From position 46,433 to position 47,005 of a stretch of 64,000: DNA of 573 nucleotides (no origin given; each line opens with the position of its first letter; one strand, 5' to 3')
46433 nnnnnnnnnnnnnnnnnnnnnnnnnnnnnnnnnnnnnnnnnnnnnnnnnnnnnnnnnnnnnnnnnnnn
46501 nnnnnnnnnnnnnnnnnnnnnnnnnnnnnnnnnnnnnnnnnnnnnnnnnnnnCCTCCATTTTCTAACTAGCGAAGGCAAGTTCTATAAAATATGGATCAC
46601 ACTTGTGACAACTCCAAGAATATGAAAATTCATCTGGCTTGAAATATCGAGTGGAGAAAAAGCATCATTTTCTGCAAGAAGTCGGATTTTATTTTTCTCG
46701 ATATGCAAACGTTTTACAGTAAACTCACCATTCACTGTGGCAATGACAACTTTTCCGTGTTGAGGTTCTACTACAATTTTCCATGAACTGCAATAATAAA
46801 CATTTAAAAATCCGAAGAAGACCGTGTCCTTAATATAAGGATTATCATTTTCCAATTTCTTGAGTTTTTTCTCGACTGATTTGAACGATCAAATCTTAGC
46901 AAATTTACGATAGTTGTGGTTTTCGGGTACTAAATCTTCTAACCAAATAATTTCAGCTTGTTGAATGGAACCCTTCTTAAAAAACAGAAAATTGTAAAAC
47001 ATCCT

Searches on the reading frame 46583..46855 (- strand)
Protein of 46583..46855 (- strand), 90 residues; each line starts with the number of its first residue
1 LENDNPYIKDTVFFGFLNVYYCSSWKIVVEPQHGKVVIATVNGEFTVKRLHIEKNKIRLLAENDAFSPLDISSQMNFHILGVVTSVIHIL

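Call 65: search_protein_families(library=pfam, proteins=[window:46583-46855:-], max_evalue=0.01)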
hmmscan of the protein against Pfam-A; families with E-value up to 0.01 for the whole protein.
window:46583-46855:- (90 aa): 1 family
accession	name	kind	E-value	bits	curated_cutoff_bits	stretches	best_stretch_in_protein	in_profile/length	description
PF00717.28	Peptidase_S24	-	2.2e-13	50.3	23.3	1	29-83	61-115/116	Peptidase S24-like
